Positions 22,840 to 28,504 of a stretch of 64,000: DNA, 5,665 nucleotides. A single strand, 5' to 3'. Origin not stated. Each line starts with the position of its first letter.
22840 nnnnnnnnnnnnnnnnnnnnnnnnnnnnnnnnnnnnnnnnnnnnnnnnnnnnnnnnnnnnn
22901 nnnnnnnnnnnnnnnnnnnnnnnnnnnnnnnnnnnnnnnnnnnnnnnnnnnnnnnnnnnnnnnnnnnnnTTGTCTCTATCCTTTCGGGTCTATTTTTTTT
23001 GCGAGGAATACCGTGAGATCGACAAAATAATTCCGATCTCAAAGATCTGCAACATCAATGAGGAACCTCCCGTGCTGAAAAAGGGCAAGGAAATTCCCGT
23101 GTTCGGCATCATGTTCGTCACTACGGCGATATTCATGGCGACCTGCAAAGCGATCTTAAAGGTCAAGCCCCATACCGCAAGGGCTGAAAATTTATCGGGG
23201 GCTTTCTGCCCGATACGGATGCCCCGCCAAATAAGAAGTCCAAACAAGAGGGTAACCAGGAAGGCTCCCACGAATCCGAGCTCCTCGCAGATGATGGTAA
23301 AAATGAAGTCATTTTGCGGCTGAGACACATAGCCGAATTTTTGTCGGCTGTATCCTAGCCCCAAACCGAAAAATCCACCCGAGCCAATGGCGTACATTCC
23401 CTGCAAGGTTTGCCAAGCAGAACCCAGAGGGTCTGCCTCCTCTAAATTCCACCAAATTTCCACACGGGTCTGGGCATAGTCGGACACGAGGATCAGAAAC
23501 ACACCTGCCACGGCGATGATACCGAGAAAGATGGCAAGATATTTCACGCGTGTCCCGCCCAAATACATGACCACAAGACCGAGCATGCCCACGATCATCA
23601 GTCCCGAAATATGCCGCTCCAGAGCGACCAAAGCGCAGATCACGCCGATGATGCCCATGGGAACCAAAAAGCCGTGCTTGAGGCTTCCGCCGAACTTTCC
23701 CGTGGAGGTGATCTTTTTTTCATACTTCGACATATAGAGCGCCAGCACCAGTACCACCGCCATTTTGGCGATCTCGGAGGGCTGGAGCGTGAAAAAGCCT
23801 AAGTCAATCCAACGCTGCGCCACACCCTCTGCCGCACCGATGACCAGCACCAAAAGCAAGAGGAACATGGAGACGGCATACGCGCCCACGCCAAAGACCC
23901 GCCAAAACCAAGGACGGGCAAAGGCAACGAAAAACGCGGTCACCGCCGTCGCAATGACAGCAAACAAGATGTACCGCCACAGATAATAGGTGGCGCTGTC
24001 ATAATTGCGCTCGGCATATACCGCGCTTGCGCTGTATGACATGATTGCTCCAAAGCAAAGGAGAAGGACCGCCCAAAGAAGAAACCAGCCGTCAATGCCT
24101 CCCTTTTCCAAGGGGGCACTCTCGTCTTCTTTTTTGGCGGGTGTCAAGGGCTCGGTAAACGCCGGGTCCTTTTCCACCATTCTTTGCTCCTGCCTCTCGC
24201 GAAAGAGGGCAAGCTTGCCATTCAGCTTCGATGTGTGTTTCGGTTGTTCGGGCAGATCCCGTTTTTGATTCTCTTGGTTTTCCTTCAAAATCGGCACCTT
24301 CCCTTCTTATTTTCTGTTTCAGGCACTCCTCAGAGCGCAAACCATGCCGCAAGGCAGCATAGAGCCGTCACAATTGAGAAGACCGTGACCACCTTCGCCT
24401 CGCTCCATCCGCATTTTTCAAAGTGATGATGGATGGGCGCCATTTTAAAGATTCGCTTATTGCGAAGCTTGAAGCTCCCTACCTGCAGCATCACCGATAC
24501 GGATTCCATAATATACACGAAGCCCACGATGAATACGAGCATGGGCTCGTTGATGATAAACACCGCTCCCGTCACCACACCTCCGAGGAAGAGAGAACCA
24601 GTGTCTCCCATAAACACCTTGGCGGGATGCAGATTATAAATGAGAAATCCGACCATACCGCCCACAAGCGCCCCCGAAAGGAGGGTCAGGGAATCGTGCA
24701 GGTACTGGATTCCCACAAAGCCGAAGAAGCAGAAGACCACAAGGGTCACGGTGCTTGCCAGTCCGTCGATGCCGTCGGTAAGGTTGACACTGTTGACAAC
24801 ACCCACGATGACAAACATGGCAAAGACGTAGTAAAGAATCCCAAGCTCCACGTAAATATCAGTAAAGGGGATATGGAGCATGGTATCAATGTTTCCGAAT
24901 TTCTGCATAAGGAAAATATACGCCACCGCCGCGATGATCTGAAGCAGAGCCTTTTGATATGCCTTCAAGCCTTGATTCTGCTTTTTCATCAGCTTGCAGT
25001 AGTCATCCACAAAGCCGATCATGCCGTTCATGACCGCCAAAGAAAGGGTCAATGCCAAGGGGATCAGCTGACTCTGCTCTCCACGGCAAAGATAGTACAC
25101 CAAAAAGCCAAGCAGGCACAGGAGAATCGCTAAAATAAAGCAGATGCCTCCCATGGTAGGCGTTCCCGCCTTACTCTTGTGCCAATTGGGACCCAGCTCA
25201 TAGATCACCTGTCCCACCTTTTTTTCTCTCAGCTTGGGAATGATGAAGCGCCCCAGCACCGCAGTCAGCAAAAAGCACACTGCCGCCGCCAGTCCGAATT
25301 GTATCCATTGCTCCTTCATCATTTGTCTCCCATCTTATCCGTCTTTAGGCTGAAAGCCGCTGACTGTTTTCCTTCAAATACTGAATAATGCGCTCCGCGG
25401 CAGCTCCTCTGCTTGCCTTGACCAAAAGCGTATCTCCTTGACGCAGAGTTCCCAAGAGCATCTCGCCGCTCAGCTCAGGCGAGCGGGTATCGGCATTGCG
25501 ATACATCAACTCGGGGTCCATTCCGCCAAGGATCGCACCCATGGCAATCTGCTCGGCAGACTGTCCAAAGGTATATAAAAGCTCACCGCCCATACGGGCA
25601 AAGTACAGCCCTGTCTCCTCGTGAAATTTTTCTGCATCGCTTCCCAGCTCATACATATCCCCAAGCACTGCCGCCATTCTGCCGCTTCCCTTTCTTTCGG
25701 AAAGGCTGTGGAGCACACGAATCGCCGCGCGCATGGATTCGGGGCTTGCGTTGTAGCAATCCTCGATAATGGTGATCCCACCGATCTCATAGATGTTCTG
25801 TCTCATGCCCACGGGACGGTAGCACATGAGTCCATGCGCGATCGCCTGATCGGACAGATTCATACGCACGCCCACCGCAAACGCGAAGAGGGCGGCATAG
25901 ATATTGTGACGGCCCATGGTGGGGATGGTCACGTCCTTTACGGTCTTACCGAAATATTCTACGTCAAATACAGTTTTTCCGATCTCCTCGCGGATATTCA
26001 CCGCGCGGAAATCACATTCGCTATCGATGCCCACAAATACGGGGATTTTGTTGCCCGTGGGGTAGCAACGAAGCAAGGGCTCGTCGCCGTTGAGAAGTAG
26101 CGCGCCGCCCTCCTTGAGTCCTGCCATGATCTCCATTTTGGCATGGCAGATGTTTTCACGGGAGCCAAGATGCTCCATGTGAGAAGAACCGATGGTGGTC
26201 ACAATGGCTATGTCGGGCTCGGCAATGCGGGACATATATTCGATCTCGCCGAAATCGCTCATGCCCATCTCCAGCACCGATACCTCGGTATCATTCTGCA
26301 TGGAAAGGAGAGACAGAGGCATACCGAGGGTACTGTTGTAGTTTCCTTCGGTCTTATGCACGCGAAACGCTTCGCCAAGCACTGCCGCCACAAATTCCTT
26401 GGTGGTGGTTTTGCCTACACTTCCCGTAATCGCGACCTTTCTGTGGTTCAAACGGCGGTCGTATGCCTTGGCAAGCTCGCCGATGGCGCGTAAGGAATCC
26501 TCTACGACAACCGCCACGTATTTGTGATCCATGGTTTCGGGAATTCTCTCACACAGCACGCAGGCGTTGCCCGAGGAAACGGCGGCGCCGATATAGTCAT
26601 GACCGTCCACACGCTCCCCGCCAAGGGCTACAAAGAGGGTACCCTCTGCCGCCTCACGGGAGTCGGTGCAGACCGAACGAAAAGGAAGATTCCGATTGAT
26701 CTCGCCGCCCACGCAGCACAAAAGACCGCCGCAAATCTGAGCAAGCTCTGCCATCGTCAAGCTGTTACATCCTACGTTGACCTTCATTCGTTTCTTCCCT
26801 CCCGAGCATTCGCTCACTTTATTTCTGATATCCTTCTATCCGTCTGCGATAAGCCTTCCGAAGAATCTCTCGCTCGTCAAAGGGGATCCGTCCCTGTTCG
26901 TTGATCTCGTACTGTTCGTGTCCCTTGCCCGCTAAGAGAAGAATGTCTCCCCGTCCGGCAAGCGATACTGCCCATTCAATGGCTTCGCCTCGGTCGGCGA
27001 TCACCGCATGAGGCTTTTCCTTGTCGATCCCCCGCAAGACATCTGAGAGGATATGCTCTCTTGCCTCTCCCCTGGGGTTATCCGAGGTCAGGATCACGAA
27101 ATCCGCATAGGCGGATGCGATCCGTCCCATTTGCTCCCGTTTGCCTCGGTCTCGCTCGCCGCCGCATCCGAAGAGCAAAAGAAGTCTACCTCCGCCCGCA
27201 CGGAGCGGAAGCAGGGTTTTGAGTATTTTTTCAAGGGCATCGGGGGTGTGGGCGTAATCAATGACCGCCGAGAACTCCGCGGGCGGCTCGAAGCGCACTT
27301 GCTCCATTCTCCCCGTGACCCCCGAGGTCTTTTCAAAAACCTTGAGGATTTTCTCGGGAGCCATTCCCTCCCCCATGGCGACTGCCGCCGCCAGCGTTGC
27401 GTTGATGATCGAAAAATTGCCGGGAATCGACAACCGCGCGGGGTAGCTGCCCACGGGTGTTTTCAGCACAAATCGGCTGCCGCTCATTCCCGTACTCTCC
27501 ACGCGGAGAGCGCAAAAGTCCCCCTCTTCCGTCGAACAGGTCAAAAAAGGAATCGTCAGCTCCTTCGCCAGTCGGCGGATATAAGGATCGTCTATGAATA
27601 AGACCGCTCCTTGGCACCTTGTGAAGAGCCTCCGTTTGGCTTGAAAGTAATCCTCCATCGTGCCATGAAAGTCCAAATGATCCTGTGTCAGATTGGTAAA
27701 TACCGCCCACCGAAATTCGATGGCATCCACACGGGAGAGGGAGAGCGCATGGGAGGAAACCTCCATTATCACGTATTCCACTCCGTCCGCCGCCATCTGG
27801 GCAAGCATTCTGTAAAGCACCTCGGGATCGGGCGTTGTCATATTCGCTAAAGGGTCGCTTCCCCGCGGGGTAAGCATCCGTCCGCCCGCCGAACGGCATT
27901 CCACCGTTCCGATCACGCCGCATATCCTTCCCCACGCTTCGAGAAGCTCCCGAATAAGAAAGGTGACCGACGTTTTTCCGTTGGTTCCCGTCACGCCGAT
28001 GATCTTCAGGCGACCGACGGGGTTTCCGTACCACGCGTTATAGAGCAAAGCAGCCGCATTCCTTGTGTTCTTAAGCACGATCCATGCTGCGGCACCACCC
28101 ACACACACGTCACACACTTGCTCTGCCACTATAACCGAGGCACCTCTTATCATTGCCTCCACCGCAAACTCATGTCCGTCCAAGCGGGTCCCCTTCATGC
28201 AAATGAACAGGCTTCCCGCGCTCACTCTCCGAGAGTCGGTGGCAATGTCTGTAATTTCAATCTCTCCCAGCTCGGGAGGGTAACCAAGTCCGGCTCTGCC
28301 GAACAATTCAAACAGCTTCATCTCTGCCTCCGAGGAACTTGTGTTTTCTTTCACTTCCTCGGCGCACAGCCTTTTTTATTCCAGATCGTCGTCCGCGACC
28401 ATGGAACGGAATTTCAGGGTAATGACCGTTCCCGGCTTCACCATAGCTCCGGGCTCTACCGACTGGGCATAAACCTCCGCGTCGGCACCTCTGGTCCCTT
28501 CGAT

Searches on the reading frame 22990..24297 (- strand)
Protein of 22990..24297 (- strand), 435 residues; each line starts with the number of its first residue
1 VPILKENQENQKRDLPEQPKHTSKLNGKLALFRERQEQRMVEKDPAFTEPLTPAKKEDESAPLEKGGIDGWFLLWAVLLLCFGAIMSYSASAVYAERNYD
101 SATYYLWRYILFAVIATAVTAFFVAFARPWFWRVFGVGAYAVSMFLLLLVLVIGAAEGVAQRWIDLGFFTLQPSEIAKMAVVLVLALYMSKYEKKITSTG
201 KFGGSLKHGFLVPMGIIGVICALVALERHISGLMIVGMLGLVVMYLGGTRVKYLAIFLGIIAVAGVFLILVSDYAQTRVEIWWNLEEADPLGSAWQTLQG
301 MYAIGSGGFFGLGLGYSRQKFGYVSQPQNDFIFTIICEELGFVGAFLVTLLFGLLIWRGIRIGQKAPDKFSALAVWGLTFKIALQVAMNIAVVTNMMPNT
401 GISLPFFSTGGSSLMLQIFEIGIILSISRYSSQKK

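Call 7: search_protein_families(library=pfam, proteins=[window:22990-24297:-])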
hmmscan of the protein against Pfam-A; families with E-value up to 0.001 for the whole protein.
window:22990-24297:- (435 aa): 1 family
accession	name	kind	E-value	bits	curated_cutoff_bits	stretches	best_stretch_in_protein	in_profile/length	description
PF01098.24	FTSW_RODA_SPOVE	-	1.3e-86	291.3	26.4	1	74-432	4-355/356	Cell cycle protein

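Call 31: search_protein_families(library=ncbifam, proteins=[window:22990-24297:-])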
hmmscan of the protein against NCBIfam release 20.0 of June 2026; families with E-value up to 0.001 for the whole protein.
window:22990-24297:- (435 aa): 6 families
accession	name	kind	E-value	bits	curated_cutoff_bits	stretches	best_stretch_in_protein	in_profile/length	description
TIGR02614.1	ftsW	equivalog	3.4e-96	322.5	337.5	1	71-430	3-356/357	putative lipid II flippase FtsW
TIGR02615.1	spoVE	exception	3.7e-92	309.5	448.8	1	73-429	5-354/354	stage V sporulation protein E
TIGR02210.1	rodA_shape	equivalog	5.1e-71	239.7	336.7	1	71-429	3-354/357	rod shape-determining protein RodA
NF008042.0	PRK10774.1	equivalog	9.9e-50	169.7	493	1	72-428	38-389/405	cell division protein FtsW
NF008060.0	PRK10794.1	equivalog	4.5e-45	154.2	590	1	68-429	16-361/370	peptidoglycan glycosyltransferase MrdB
NF037961.1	RodA_shape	subfamily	2.4e-38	132.6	150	2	263-417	236-397/415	rod shape-determining protein RodA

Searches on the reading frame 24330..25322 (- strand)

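Call 31: search_protein_families(library=ncbifam, proteins=[window:24330-25322:-])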
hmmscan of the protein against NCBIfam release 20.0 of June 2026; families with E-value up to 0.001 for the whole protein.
window:24330-25322:- (330 aa): 3 families
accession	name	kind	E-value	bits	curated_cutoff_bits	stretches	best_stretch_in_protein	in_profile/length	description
TIGR00445.1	mraY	equivalog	4.7e-84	282.6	192.05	1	21-327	2-315/321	phospho-N-acetylmuramoyl-pentapeptide-transferase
NF053644.1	MraY_archaea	equivalog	6.8e-33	114.4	450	2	156-326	174-339/340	pseudomurein biosynthesis MraY family phospho-N-acetylmuramoyl-pentapeptide-transferase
TIGR02380.1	ECA_wecA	exception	3e-15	56.2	326.05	1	21-322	11-301/346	UDP-N-acetylglucosamine--undecaprenyl-phosphate N-acetylglucosaminephosphotransferase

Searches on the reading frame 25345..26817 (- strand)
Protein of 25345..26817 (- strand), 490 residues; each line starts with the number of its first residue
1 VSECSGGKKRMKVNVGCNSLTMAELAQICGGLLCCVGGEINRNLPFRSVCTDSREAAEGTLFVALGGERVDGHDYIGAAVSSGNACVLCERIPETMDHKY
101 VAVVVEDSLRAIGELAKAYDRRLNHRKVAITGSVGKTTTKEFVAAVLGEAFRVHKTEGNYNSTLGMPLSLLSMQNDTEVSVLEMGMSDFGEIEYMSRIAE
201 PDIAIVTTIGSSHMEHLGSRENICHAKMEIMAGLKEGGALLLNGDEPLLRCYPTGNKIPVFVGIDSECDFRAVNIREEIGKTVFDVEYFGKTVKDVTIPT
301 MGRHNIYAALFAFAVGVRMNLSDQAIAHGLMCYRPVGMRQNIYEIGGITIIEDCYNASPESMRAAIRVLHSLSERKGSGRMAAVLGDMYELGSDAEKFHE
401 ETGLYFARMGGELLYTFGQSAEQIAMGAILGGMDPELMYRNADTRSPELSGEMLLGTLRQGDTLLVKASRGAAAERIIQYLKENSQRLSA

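Call 31: search_protein_families(library=ncbifam, proteins=[window:25345-26817:-])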
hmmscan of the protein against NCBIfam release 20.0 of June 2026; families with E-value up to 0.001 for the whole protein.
window:25345-26817:- (490 aa): 28 families (the best 25 are shown)
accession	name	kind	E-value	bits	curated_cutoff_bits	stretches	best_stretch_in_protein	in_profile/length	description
TIGR01143.1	murF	subfamily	1.1e-114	383.7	288.6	1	51-481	1-418/418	UDP-N-acetylmuramoyl-tripeptide--D-alanyl-D-alanine ligase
NF008896.0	PRK11929.1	equivalog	9.9e-107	357.9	1023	1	39-489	520-964/965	bifunctional UDP-N-acetylmuramoyl-L-alanyl-D-glutamate--2,6-diaminopimelate ligase MurE/UDP-N-acetylmuramoyl-tripeptide--D-alanyl-D-alanine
NF008041.0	PRK10773.1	equivalog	1.2e-72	245.1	551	1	20-485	4-451/453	UDP-N-acetylmuramoyl-tripeptide--D-alanyl-D-alanine ligase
NF010693.0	PRK14093.1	equivalog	3.1e-67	227.3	544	1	48-484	30-467/479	UDP-N-acetylmuramoylalanyl-D-glutamyl-2,6-diaminopimelate--D-alanyl-D-alanine ligase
NF008897.0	PRK11930.1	equivalog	2.9e-56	191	804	1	41-484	19-456/822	bifunctional UDP-N-acetylmuramoyl-tripeptide:D-alanyl-D-alanine ligase/alanine racemase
NF001126.0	PRK00139.1-4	equivalog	9.2e-33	113.5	373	1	41-386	18-375/486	UDP-N-acetylmuramoyl-L-alanyl-D-glutamate--2,6-diaminopimelate ligase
TIGR01085.1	murE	subfamily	3.1e-25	89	257.3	1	46-386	4-365/472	UDP-N-acetylmuramyl-tripeptide synthetase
NF001124.0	PRK00139.1-2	equivalog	7.5e-25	87.6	476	1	42-386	24-384/500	UDP-N-acetylmuramoyl-L-alanyl-D-glutamate--2,6-diaminopimelate ligase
TIGR01082.1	murC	equivalog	2.3e-23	83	335.1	1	125-375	100-343/449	UDP-N-acetylmuramate--L-alanine ligase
TIGR01087.1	murD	equivalog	2.5e-23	82.9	211.95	1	96-369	75-338/441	UDP-N-acetylmuramoyl-L-alanine--D-glutamate ligase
NF001123.0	PRK00139.1-1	equivalog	7.3e-16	57.9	586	1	44-371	18-372/493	UDP-N-acetylmuramoyl-L-alanyl-D-glutamate--2,6-diaminopimelate ligase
NF053645.1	pMurC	equivalog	3.3e-15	55.7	560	2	124-250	101-228/492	pseudomurein biosynthesis peptide ligase pMurC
NF011171.0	PRK14573.1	equivalog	7.5e-15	53.9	1015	1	125-368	104-335/809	bifunctional UDP-N-acetylmuramate--L-alanine ligase/D-alanine--D-alanine ligase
NF010628.0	PRK14022.1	equivalog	2.9e-14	52.7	536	1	43-373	32-365/483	UDP-N-acetylmuramoyl-L-alanyl-D-glutamate--L-lysine ligase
NF053648.1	pMurE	equivalog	7.1e-12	44.8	600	1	124-373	97-352/464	pseudomurein biosynthesis peptide ligase pMurE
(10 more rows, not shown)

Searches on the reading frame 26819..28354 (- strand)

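Call 31: search_protein_families(library=ncbifam, proteins=[window:26819-28354:-])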
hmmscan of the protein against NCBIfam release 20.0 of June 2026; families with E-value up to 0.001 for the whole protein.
window:26819-28354:- (511 aa): 28 families (the best 25 are shown)
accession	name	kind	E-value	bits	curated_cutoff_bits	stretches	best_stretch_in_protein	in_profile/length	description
NF008896.0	PRK11929.1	equivalog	1.4e-145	486.5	1023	1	34-507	29-503/965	bifunctional UDP-N-acetylmuramoyl-L-alanyl-D-glutamate--2,6-diaminopimelate ligase MurE/UDP-N-acetylmuramoyl-tripeptide--D-alanyl-D-alanine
TIGR01085.1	murE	subfamily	1.6e-145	485.7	257.3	1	32-502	2-471/472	UDP-N-acetylmuramyl-tripeptide synthetase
NF001126.0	PRK00139.1-4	equivalog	3.2e-144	481.1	373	1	30-503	19-483/486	UDP-N-acetylmuramoyl-L-alanyl-D-glutamate--2,6-diaminopimelate ligase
NF001124.0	PRK00139.1-2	equivalog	8.1e-143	476.8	476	1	28-505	22-495/500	UDP-N-acetylmuramoyl-L-alanyl-D-glutamate--2,6-diaminopimelate ligase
NF001123.0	PRK00139.1-1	equivalog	1.3e-107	360.5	586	1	27-500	13-487/493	UDP-N-acetylmuramoyl-L-alanyl-D-glutamate--2,6-diaminopimelate ligase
NF010628.0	PRK14022.1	equivalog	1.7e-85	287.6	536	1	28-493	29-471/483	UDP-N-acetylmuramoyl-L-alanyl-D-glutamate--L-lysine ligase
NF001130.0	PRK00139.2-4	equivalog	9.8e-55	186.2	715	2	31-251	28-242/516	UDP-N-acetylmuramoyl-L-alanyl-D-glutamate--2,6-diaminopimelate ligase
NF001129.0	PRK00139.2-3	equivalog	1.7e-51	175.3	762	1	32-495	39-507/517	UDP-N-acetylmuramoyl-L-alanyl-D-glutamate--2,6-diaminopimelate ligase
NF001127.0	PRK00139.2-1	equivalog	6.6e-38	130.7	997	2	35-247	32-238/520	UDP-N-acetylmuramoyl-L-alanyl-D-glutamate--2,6-diaminopimelate ligase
NF001131.0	PRK00139.2-5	equivalog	2.7e-31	108.9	1000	1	25-492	27-472/483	UDP-N-acetylmuramoyl-L-alanyl-D-glutamate--2,6-diaminopimelate ligase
TIGR01143.1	murF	subfamily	5.1e-31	108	288.6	2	39-143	1-101/418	UDP-N-acetylmuramoyl-tripeptide--D-alanyl-D-alanine ligase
NF008041.0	PRK10773.1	equivalog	4e-28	98.3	551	2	31-144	21-128/453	UDP-N-acetylmuramoyl-tripeptide--D-alanyl-D-alanine ligase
TIGR01087.1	murD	equivalog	2.5e-26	92.7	211.95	2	186-354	146-312/441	UDP-N-acetylmuramoyl-L-alanine--D-glutamate ligase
TIGR01082.1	murC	equivalog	6.9e-26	91.3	335.1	1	193-395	150-352/449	UDP-N-acetylmuramate--L-alanine ligase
TIGR02068.2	cya_phycin_syn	equivalog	3.7e-24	84.8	850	2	217-475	568-847/862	cyanophycin synthetase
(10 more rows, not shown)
